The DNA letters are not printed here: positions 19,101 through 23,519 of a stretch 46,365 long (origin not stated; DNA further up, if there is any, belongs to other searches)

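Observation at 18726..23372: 1373-aa double-activase / dehydratase-like fusion behind a 525-nt leader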

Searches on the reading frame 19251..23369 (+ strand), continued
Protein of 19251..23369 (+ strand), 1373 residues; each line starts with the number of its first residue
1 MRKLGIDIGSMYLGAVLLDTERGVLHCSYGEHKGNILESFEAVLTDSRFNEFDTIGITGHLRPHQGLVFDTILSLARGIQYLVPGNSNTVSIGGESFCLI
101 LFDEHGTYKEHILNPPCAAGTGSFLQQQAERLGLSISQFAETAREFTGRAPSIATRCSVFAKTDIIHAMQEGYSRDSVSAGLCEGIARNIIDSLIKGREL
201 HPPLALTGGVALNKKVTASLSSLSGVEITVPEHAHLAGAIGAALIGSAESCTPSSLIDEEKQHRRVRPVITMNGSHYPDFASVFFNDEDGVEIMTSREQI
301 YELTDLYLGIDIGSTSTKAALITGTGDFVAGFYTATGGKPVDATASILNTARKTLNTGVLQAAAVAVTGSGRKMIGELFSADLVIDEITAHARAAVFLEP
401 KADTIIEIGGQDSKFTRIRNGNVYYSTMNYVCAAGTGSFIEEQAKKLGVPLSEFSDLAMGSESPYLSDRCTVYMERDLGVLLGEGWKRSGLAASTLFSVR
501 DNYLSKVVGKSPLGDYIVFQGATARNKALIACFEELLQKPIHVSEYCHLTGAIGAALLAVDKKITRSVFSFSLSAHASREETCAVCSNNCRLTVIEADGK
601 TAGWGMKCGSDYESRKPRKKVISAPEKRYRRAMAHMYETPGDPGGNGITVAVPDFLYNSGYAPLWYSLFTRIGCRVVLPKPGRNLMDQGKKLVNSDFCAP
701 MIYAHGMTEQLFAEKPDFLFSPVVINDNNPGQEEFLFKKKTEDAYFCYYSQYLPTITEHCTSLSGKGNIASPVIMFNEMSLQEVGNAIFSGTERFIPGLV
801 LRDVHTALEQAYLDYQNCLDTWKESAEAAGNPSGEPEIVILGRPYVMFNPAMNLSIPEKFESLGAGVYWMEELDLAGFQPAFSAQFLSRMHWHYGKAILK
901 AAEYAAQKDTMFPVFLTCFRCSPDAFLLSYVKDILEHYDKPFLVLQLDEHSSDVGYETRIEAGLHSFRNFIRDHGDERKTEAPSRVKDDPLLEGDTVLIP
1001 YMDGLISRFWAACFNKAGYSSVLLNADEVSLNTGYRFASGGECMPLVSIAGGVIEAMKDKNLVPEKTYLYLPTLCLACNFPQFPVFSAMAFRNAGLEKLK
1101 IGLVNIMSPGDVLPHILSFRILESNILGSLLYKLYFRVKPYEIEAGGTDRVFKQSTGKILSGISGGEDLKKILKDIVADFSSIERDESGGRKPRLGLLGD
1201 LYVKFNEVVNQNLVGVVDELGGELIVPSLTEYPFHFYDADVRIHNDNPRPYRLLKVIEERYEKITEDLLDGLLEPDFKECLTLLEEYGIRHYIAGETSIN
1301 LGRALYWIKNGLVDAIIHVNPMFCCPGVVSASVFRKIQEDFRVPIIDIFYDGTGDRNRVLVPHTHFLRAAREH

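Call 16: find_homologous_proteins(query=window:19251-23369:+, max_evalue=1e-50)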
Query window:19251-23369:+ (1373 aa): 7996 proteins with E <= 1e-50 among 8000 candidates; the best 120 are listed.
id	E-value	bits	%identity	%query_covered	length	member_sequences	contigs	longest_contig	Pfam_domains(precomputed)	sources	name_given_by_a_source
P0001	0.0e+0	3176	100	100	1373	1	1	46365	PF01869.27,PF09989.16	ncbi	-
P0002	0.0e+0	1818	58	100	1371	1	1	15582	PF01869.27,PF02782.23,PF09989.16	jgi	-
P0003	0.0e+0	1780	56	100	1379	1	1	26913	PF01869.27,PF02782.23,PF09989.16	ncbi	-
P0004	0.0e+0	1772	57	100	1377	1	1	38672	PF01869.27,PF02782.23,PF09989.16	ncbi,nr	ncbi:MAG: hypothetical protein JW874_07820 [Spirochaetales bacterium]|nr:hypothetical protein [Spiro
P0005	0.0e+0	1767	55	100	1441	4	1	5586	PF01869.27,PF02782.23,PF09989.16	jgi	-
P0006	0.0e+0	1760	55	100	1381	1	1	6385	PF01869.27,PF02782.23,PF09989.16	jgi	jgi:predicted CoA-substrate-specific enzyme activase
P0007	0.0e+0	1752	56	100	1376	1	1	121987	PF01869.27,PF02782.23,PF09989.16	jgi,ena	-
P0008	0.0e+0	1738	55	100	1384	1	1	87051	PF01869.27,PF09989.16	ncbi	-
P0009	0.0e+0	1723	55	100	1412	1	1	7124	PF01869.27,PF09989.16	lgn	-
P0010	0.0e+0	1720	53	100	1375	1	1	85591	PF01869.27,PF06050.20,PF02782.23,PF09989.16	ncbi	-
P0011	0.0e+0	1718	54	100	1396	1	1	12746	PF01869.27,PF09989.16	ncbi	-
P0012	0.0e+0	1717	55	100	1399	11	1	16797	PF01869.27,PF09989.16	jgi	jgi:predicted CoA-substrate-specific enzyme activase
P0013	0.0e+0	1716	54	100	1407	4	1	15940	PF01869.27,PF09989.16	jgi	-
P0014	0.0e+0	1715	54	100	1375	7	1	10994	PF01869.27,PF09989.16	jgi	jgi:predicted CoA-substrate-specific enzyme activase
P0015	0.0e+0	1714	53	100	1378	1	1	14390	PF01869.27,PF06050.20,PF02782.23,PF09989.16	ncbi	-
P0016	0.0e+0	1712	53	100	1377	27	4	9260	PF01869.27,PF06050.20,PF09989.16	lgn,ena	-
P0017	0.0e+0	1710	54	100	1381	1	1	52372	PF01869.27,PF09989.16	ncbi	-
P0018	0.0e+0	1708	54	100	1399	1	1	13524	PF01869.27,PF09989.16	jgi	jgi:predicted CoA-substrate-specific enzyme activase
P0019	0.0e+0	1707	53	100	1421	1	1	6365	PF01869.27,PF02782.23,PF09989.16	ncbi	-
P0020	0.0e+0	1707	54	100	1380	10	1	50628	PF01869.27,PF02782.23,PF09989.16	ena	-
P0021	0.0e+0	1702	54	100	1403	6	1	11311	PF01869.27,PF09989.16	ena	-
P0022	0.0e+0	1700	54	100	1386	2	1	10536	PF01869.27,PF09989.16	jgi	jgi:predicted CoA-substrate-specific enzyme activase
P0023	0.0e+0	1698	54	100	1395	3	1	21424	PF01869.27,PF09989.16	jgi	jgi:predicted CoA-substrate-specific enzyme activase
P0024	0.0e+0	1698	54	100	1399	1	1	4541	PF01869.27,PF09989.16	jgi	jgi:predicted CoA-substrate-specific enzyme activase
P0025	0.0e+0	1698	54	100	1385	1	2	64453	PF01869.27,PF02782.23,PF09989.16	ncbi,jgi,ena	jgi:predicted CoA-substrate-specific enzyme activase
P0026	0.0e+0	1697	54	100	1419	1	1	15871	PF01869.27,PF09989.16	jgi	jgi:predicted CoA-substrate-specific enzyme activase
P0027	0.0e+0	1697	53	100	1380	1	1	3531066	PF01869.27,PF09989.16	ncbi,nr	ncbi:MAG: hypothetical protein JSV25_08155 [Spirochaetota bacterium]|nr:MAG: hypothetical protein JS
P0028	0.0e+0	1696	55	100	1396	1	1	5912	PF01869.27,PF02782.23,PF09989.16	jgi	jgi:predicted CoA-substrate-specific enzyme activase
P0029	0.0e+0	1694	53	100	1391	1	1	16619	PF01869.27,PF06050.20,PF02782.23,PF09989.16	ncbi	ncbi:MAG: acyl-CoA dehydratase activase [Elusimicrobiota bacterium]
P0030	0.0e+0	1693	53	100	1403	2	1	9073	PF01869.27,PF09989.16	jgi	jgi:predicted CoA-substrate-specific enzyme activase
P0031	0.0e+0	1693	54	100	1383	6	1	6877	PF01869.27,PF06050.20,PF02782.23,PF09989.16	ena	-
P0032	0.0e+0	1690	53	100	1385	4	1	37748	PF01869.27,PF09989.16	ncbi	-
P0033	0.0e+0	1690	53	100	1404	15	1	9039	PF01869.27,PF02782.23,PF09989.16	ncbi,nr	ncbi:MAG: hypothetical protein KAT88_01610 [Spirochaetes bacterium]|nr:hypothetical protein [Spiroch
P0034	0.0e+0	1690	53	100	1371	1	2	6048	PF01869.27,PF02782.23,PF09989.16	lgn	-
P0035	0.0e+0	1689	53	100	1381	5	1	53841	PF01869.27,PF09989.16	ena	-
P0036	0.0e+0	1687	54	100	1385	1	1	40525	PF01869.27,PF02782.23,PF09989.16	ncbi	-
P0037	0.0e+0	1686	54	100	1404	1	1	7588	PF01869.27,PF09989.16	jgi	jgi:predicted CoA-substrate-specific enzyme activase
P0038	0.0e+0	1683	53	100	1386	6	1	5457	PF01869.27,PF09989.16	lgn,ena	-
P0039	0.0e+0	1679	53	100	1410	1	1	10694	PF01869.27,PF09989.16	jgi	jgi:predicted CoA-substrate-specific enzyme activase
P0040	0.0e+0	1674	53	100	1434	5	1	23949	PF01869.27,PF09989.16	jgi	-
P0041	0.0e+0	1664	53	100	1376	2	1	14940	PF01869.27,PF09989.16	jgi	jgi:predicted CoA-substrate-specific enzyme activase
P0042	0.0e+0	1662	52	100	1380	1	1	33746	PF01869.27,PF02782.23,PF09989.16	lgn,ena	-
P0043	0.0e+0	1655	52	100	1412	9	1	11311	PF01869.27,PF06050.20,PF09989.16,PF05378.20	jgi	jgi:predicted CoA-substrate-specific enzyme activase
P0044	0.0e+0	1654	53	100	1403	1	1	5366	PF01869.27,PF09989.16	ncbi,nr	ncbi:MAG: hypothetical protein JXB06_14740 [Spirochaetales bacterium]|nr:hypothetical protein [Spiro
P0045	0.0e+0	1643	53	100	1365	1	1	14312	PF01869.27,PF06050.20,PF09989.16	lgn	-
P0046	0.0e+0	1629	53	100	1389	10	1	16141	PF01869.27,PF02782.23,PF09989.16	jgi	jgi:predicted CoA-substrate-specific enzyme activase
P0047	0.0e+0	1624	52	100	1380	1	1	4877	PF01869.27,PF06050.20,PF02782.23,PF09989.16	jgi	jgi:predicted CoA-substrate-specific enzyme activase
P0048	0.0e+0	1624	52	100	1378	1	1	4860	PF01869.27,PF06050.20,PF02782.23,PF09989.16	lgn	-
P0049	0.0e+0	1614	53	100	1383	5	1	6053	PF01869.27,PF02782.23,PF09989.16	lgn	-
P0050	0.0e+0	1609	52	100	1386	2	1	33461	PF01869.27,PF02782.23,PF09989.16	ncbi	-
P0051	0.0e+0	1603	51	100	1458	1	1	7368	PF01869.27,PF09989.16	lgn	-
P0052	0.0e+0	1596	52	100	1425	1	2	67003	PF01869.27,PF09989.16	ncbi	-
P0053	0.0e+0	1593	52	100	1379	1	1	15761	PF01869.27,PF09989.16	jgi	jgi:predicted CoA-substrate-specific enzyme activase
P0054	0.0e+0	1589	51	99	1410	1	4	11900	PF01869.27,PF09989.16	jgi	jgi:predicted CoA-substrate-specific enzyme activase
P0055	0.0e+0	1585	51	100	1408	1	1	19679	PF01869.27,PF09989.16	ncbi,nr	ncbi:MAG: hypothetical protein JXB88_24995 [Spirochaetales bacterium]|nr:hypothetical protein [Spiro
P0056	0.0e+0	1585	51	100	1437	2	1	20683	PF01869.27,PF02782.23,PF09989.16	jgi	jgi:predicted CoA-substrate-specific enzyme activase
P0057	0.0e+0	1574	52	100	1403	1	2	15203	PF01869.27,PF06050.20,PF02782.23,PF09989.16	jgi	-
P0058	0.0e+0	1573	51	100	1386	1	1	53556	PF01869.27,PF02782.23,PF09989.16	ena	-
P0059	0.0e+0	1555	50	100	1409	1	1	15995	PF01869.27,PF02782.23,PF09989.16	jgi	jgi:predicted CoA-substrate-specific enzyme activase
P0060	0.0e+0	1552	54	61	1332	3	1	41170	PF01869.27,PF09989.16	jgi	jgi:predicted CoA-substrate-specific enzyme activase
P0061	0.0e+0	1542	51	100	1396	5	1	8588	PF01869.27,PF09989.16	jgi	jgi:predicted CoA-substrate-specific enzyme activase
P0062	0.0e+0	1541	50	100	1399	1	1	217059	PF01869.27,PF09989.16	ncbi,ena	-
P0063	0.0e+0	1541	50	100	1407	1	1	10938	PF01869.27,PF09989.16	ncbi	-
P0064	0.0e+0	1537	50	100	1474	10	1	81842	PF01869.27,PF09989.16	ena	-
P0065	0.0e+0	1526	51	100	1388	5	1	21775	PF01869.27,PF09989.16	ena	-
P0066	0.0e+0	1524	49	100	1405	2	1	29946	PF01869.27,PF02782.23,PF09989.16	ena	-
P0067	0.0e+0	1523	50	100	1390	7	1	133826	PF01869.27,PF09989.16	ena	-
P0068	0.0e+0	1523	54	88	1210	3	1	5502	PF01869.27,PF02782.23,PF09989.16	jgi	jgi:predicted CoA-substrate-specific enzyme activase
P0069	0.0e+0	1522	50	100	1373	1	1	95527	PF01869.27,PF09989.16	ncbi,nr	ncbi:MAG: hypothetical protein HY924_00035 [Elusimicrobia bacterium]|nr:hypothetical protein [Elusim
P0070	0.0e+0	1522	51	100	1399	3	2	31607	PF01869.27,PF09989.16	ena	-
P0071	0.0e+0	1522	50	100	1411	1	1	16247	PF01869.27,PF09989.16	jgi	jgi:predicted CoA-substrate-specific enzyme activase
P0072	0.0e+0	1522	51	99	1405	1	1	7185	PF01869.27,PF09989.16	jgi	jgi:predicted CoA-substrate-specific enzyme activase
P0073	0.0e+0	1521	49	100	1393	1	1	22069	PF01869.27,PF09989.16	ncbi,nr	ncbi:MAG: hypothetical protein HZB91_12370 [Elusimicrobia bacterium]|nr:hypothetical protein [Elusim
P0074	0.0e+0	1520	48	100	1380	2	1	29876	PF01869.27,PF02782.23,PF09989.16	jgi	jgi:predicted CoA-substrate-specific enzyme activase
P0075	0.0e+0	1518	51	100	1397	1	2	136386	PF01869.27,PF09989.16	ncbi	-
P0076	0.0e+0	1518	50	98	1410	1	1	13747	PF01869.27,PF06050.20,PF02782.23,PF09989.16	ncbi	-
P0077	0.0e+0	1517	49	100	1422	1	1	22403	PF01869.27,PF02782.23,PF09989.16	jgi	jgi:predicted CoA-substrate-specific enzyme activase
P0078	0.0e+0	1516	49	100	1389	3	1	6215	PF01869.27,PF06050.20,PF02782.23,PF09989.16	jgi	jgi:predicted CoA-substrate-specific enzyme activase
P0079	0.0e+0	1515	50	99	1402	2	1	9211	PF01869.27,PF02782.23,PF09989.16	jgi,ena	jgi:predicted CoA-substrate-specific enzyme activase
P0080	0.0e+0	1515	50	100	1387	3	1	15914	PF01869.27,PF09989.16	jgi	jgi:predicted CoA-substrate-specific enzyme activase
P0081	0.0e+0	1514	50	100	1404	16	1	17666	PF01869.27,PF02782.23,PF09989.16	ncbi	-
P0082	0.0e+0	1513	49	100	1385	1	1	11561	PF01869.27,PF09989.16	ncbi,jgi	ncbi:MAG: acyl-CoA dehydratase activase [Elusimicrobiota bacterium]|jgi:predicted CoA-substrate-spec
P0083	0.0e+0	1512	50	100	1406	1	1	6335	PF01869.27,PF09989.16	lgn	-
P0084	0.0e+0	1512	50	100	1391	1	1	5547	PF01869.27,PF09989.16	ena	-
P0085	0.0e+0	1505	50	100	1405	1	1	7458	PF01869.27,PF02782.23,PF09989.16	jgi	jgi:predicted CoA-substrate-specific enzyme activase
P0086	0.0e+0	1504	50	100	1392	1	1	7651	PF01869.27,PF02782.23,PF09989.16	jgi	-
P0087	0.0e+0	1504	50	100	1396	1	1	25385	PF01869.27,PF02782.23,PF09989.16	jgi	jgi:predicted CoA-substrate-specific enzyme activase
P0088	0.0e+0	1503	50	100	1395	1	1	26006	PF01869.27,PF09989.16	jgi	jgi:predicted CoA-substrate-specific enzyme activase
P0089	0.0e+0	1503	50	100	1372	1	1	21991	PF01869.27,PF09989.16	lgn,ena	-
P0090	0.0e+0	1501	50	100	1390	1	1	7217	PF01869.27,PF09989.16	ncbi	-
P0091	0.0e+0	1499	49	100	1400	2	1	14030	PF01869.27,PF06050.20,PF09989.16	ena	-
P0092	0.0e+0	1497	48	100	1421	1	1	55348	PF01869.27,PF02782.23,PF09989.16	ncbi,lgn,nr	ncbi:MAG: hypothetical protein JW822_03650 [Spirochaetales bacterium]|nr:hypothetical protein [Spiro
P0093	0.0e+0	1496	50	100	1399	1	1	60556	PF01869.27,PF09989.16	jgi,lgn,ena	-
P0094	0.0e+0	1494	49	100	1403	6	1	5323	PF01869.27,PF09989.16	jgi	jgi:predicted CoA-substrate-specific enzyme activase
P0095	0.0e+0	1492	50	99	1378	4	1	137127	PF01869.27,PF09989.16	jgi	jgi:predicted CoA-substrate-specific enzyme activase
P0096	0.0e+0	1487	47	100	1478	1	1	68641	PF01869.27,PF06050.20,PF09989.16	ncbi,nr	ncbi:MAG: hypothetical protein HY927_06995 [Elusimicrobia bacterium]|nr:hypothetical protein [Elusim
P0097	0.0e+0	1482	49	100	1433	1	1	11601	PF01869.27,PF09989.16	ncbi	-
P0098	0.0e+0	1477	48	100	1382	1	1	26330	PF01869.27,PF02782.23,PF09989.16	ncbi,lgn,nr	ncbi:MAG: hypothetical protein JW969_11020 [Spirochaetales bacterium]|nr:hypothetical protein [Spiro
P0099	0.0e+0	1473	50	100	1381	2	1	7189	PF01869.27,PF02782.23,PF09989.16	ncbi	-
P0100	0.0e+0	1467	48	100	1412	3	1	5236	PF01869.27,PF09989.16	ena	-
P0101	0.0e+0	1464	48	100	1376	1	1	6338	PF01869.27,PF02782.23,PF09989.16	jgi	jgi:predicted CoA-substrate-specific enzyme activase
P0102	0.0e+0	1440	48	100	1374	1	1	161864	PF01869.27,PF09989.16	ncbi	-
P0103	0.0e+0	1431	49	100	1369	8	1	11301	PF01869.27,PF09989.16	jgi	-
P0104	0.0e+0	1418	46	100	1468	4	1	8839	PF01869.27,PF09989.16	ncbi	ncbi:MAG: acyl-CoA dehydratase activase [Spirochaetia bacterium]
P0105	0.0e+0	1416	48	99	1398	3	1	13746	PF01869.27,PF09989.16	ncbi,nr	ncbi:MAG TPA: acyl-CoA dehydratase activase [Spirochaetia bacterium]|nr:acyl-CoA dehydratase activas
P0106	0.0e+0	1364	47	100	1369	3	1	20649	PF01869.27,PF02782.23,PF09989.16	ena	-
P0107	0.0e+0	1354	55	77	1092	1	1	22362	PF01869.27,PF09989.16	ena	-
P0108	0.0e+0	1332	45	100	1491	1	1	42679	PF01869.27,PF09989.16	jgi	jgi:predicted CoA-substrate-specific enzyme activase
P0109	0.0e+0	1325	55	77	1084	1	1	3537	PF01869.27,PF06050.20,PF09989.16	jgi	-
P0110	0.0e+0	1317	44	100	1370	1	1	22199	PF01869.27,PF06050.20,PF09989.16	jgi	jgi:predicted CoA-substrate-specific enzyme activase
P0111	0.0e+0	1316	51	80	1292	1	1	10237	PF01869.27,PF09989.16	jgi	jgi:predicted CoA-substrate-specific enzyme activase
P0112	0.0e+0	1312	57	73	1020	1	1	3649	PF01869.27,PF09989.16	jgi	jgi:predicted CoA-substrate-specific enzyme activase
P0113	0.0e+0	1307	45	100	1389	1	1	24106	PF01869.27,PF09989.16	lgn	-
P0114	0.0e+0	1290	50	85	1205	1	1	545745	PF01869.27,PF09989.16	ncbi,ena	-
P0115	0.0e+0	1287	44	99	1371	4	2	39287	PF01869.27,PF09989.16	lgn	-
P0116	0.0e+0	1287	44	99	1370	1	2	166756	PF01869.27,PF02782.23,PF09989.16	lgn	-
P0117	0.0e+0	1283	44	100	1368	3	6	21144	PF01869.27,PF09989.16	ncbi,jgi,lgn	-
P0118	0.0e+0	1278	44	99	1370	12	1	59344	PF01869.27,PF09989.16,PF05378.20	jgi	-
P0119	0.0e+0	1277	43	99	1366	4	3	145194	PF01869.27,PF06050.20,PF09989.16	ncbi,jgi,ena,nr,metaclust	ncbi:MAG: hypothetical protein A2Z98_09130 [Spirochaetes bacterium GWB1_27_13]|nr:MAG: hypothetical 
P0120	0.0e+0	1275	44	100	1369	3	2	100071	PF01869.27,PF06050.20,PF02782.23,PF09989.16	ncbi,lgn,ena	-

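Call 17: find_encoding_contigs(protein=window:19251-23369:+, flank=3000, max_places=6)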
Protein window:19251-23369:+ (1373 aa): no gene with exactly this product is on record in the collection.

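Call 22: search_solved_structures(query=window:19251-23369:+, max_evalue=0.01)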
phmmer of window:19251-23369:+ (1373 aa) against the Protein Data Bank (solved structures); distinct sequences matched with E-value up to 0.01: 5.
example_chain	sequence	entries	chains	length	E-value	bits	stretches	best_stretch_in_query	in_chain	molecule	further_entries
4eht_A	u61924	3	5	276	2.1e-31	111.5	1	308-572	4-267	Activator of 2-hydroxyisocaproyl-CoA dehydratase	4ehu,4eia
9gai_D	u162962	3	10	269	9e-31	109.5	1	309-561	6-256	3-methylbenzoyl-CoA reductase alpha subunit MbdQ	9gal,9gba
1hux_A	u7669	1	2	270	4e-27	97.4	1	307-570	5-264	ACTIVATOR OF (R)-2-HYDROXYGLUTARYL-COA DEHYDRATASE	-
9gai_C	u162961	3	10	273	3.6e-20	74.3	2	308-477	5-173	3-methylbenzoyl-CoA reductase delta subunit MbdP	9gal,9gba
7yyl_E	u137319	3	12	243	1.4e-19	72.4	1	307-559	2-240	Putative CoA-substrate-specific enzyme activase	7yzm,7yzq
